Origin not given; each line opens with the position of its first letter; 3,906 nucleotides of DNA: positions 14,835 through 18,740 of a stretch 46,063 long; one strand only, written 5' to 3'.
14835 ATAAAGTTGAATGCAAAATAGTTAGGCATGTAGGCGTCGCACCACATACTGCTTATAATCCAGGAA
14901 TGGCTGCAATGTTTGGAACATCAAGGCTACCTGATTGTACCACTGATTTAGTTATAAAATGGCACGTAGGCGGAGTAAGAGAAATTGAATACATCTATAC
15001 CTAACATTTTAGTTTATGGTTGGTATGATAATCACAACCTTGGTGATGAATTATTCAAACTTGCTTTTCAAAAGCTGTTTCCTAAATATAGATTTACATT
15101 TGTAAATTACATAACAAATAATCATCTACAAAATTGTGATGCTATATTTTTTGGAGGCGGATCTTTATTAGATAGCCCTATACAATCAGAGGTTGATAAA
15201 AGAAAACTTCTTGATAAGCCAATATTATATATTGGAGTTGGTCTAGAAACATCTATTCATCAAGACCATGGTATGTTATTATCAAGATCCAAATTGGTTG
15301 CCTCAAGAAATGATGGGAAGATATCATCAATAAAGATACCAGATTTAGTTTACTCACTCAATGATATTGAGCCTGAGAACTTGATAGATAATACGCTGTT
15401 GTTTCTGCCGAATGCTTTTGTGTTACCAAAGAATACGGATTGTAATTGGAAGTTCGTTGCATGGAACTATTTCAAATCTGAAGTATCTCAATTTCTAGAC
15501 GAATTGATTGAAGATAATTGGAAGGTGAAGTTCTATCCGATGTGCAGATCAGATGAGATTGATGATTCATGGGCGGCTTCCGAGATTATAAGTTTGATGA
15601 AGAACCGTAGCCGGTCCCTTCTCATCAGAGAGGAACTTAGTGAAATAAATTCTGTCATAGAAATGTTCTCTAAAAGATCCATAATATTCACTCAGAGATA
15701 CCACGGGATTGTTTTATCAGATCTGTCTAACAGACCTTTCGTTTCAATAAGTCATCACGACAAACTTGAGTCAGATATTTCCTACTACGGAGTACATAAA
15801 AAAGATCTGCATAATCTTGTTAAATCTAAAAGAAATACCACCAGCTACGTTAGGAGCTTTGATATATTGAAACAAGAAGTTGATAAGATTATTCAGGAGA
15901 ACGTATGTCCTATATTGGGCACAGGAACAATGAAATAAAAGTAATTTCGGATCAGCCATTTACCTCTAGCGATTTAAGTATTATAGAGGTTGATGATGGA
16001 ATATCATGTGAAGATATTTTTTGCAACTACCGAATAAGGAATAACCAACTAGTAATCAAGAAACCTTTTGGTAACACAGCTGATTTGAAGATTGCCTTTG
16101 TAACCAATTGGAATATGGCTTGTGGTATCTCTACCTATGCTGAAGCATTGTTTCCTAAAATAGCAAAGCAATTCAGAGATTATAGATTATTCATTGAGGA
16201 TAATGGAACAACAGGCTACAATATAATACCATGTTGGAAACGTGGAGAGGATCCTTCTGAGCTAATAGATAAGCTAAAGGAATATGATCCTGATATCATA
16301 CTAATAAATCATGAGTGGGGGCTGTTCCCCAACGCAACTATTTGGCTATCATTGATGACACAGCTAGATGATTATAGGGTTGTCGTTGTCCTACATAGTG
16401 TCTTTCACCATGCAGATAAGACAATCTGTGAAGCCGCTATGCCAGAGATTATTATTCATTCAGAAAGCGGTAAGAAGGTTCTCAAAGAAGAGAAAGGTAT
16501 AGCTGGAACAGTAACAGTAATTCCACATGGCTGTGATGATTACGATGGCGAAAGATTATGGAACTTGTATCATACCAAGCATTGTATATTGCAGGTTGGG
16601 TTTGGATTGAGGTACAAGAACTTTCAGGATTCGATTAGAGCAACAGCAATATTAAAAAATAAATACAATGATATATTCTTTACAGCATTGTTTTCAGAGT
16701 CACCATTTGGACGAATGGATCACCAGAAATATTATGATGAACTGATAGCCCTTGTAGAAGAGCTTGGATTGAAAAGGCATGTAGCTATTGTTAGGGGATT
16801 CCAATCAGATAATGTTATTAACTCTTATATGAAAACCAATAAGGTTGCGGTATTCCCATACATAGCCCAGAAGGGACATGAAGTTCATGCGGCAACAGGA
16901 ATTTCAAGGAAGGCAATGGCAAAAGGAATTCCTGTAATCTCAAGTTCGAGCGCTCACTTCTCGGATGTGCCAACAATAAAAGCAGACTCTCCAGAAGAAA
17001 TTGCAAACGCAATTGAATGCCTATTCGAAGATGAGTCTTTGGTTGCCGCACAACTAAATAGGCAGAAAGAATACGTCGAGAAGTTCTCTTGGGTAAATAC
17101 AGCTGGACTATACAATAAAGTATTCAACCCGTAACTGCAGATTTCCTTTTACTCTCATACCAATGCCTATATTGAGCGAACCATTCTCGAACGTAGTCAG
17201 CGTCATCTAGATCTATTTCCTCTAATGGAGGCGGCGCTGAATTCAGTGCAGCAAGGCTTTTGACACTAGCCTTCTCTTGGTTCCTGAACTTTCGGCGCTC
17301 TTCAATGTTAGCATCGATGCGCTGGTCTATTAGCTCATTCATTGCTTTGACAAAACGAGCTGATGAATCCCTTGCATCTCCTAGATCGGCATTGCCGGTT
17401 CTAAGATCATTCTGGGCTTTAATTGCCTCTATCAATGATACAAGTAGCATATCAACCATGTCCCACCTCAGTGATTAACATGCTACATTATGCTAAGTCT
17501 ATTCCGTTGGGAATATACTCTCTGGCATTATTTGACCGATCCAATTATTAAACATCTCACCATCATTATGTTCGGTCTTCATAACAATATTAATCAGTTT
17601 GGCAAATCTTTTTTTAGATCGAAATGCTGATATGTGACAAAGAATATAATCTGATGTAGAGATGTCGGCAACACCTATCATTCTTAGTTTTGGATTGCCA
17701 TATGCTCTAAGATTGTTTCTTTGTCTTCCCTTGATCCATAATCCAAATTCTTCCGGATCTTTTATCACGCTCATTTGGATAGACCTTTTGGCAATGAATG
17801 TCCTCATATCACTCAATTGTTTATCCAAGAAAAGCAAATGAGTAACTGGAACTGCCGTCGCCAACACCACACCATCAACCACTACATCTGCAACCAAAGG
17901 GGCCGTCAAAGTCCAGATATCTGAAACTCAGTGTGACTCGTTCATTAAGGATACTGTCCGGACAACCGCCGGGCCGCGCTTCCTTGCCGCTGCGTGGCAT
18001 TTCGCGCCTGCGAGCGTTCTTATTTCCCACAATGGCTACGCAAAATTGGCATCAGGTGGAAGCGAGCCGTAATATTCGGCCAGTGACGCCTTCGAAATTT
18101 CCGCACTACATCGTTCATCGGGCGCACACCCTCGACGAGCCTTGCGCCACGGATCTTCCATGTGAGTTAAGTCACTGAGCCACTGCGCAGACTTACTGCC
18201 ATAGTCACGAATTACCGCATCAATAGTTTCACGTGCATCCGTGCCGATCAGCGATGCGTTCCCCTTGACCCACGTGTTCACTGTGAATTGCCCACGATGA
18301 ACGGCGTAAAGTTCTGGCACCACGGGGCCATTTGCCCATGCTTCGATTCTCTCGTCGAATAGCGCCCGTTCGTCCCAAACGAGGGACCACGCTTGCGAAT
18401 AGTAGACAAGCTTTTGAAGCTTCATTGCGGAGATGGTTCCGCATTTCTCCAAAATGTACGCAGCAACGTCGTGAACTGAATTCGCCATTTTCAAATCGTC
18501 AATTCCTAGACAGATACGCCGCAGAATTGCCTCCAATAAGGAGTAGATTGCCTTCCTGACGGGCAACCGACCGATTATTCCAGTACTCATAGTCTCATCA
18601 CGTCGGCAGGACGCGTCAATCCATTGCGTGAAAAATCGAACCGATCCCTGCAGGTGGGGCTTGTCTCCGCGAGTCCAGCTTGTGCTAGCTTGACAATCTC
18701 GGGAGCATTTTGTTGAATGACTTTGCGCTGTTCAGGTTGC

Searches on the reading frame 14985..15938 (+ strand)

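Call 9: search_protein_families(library=pfam, proteins=[window:14985-15938:+], max_evalue=0.001)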
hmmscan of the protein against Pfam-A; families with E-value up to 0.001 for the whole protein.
window:14985-15938:+ (317 aa): 1 family
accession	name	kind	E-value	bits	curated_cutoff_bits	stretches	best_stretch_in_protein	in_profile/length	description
PF04230.19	PS_pyruv_trans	-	8e-14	52.6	25.3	1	18-258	1-279/280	Polysaccharide pyruvyl transferase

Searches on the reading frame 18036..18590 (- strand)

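Call 9: search_protein_families(library=pfam, proteins=[window:18036-18590:-], max_evalue=0.001)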
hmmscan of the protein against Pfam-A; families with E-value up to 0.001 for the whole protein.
window:18036-18590:- (184 aa): 1 family
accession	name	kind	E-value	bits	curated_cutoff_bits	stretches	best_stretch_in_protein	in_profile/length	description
PF13274.11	SocA_Panacea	-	5e-17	63.3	25.7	1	58-148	1-112/113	Antitoxin SocA-like, Panacea domain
